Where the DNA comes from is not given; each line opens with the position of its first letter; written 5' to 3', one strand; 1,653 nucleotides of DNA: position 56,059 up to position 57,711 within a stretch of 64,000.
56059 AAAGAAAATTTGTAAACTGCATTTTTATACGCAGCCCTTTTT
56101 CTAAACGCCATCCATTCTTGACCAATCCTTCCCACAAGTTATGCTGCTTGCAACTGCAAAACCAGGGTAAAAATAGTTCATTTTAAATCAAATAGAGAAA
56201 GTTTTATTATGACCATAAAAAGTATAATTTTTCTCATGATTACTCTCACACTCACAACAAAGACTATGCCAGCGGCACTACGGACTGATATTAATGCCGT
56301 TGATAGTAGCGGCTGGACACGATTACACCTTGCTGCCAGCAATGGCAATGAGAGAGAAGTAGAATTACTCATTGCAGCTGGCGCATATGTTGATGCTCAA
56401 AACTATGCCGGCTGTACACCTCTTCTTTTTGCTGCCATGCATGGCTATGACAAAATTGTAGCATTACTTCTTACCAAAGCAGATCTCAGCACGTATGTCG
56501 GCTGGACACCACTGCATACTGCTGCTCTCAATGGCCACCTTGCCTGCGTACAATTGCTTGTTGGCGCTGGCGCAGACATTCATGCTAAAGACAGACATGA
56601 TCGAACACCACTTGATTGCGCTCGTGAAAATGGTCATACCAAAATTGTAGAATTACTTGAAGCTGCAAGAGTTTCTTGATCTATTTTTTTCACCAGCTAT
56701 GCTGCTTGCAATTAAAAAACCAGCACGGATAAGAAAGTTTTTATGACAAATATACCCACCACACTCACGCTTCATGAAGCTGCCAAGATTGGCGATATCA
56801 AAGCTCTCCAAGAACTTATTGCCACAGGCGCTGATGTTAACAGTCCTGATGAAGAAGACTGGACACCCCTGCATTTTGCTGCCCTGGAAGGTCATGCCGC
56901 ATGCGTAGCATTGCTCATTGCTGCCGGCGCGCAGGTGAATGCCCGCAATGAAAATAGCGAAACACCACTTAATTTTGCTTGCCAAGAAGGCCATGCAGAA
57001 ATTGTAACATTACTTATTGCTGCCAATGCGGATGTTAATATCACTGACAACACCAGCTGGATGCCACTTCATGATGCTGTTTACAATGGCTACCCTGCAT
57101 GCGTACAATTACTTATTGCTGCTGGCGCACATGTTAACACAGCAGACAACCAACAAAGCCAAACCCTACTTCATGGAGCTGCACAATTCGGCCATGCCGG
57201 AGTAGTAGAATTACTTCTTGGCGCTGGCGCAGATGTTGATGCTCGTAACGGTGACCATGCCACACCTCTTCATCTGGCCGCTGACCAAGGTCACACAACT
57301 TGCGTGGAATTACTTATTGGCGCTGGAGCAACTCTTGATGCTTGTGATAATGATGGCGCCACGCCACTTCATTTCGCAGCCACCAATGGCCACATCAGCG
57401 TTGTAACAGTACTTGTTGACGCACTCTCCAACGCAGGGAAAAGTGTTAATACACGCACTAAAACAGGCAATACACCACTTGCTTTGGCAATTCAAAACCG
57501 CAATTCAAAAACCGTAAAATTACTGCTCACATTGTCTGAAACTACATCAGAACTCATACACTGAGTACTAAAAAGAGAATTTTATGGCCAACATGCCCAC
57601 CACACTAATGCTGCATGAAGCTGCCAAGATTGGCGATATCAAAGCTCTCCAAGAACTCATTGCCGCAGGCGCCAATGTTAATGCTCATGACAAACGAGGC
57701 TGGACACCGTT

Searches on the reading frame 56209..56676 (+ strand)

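Call 58: search_protein_families(library=pfam, proteins=[window:56209-56676:+], max_evalue=0.001)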
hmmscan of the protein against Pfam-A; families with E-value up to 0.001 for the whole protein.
window:56209-56676:+ (156 aa): 6 families
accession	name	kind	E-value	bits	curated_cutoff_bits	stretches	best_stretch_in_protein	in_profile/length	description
PF00023.36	Ank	-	2.4e-28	97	21.1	3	98-129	2-33/33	Ankyrin repeat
PF12796.13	Ank_2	-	7.4e-27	94.2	27.3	2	25-93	19-86/90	Ankyrin repeats (3 copies)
PF13637.12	Ank_4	-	1.4e-26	92.4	22.7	4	102-150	1-49/50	Ankyrin repeats (many copies)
PF13606.12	Ank_3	-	4.8e-21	72.7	22.3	1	98-126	2-30/30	Ankyrin repeat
PF13857.12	Ank_5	-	3.7e-14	53.1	27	1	99-138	15-56/56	Ankyrin repeats (many copies)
PF24521.3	Ank_KRIT1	-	1.1e-05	25.6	80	0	33-93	49-110/149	KRIT1 ankyrin-repeats domain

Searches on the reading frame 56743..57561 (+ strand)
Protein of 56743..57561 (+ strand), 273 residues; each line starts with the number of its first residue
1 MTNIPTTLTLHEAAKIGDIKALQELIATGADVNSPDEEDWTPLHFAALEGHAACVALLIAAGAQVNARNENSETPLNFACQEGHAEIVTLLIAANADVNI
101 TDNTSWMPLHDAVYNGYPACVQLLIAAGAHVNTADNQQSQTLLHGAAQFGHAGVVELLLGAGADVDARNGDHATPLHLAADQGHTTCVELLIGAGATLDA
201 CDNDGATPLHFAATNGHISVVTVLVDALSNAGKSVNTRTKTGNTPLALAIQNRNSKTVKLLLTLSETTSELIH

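Call 58: search_protein_families(library=pfam, proteins=[window:56743-57561:+], max_evalue=0.001)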
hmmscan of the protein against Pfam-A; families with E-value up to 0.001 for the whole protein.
window:56743-57561:+ (273 aa): 7 families
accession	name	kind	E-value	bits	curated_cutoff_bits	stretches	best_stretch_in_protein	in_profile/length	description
PF12796.13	Ank_2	-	6e-100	328.5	27.3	6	10-102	1-90/90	Ankyrin repeats (3 copies)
PF00023.36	Ank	-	1.1e-57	189.1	21.1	6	39-69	2-32/33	Ankyrin repeat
PF13637.12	Ank_4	-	2.8e-53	177.2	22.7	6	10-59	1-50/50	Ankyrin repeats (many copies)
PF13857.12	Ank_5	-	7.3e-40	135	27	5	58-109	1-53/56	Ankyrin repeats (many copies)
PF13606.12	Ank_3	-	1.2e-35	117.4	22.3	0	172-199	2-29/30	Ankyrin repeat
PF24521.3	Ank_KRIT1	-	2.6e-18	66.6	80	2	6-95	18-108/149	KRIT1 ankyrin-repeats domain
PF23745.1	ANK_LRRK2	-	1.5e-08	35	27.5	0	133-197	25-89/130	LRRK2 ANK repeat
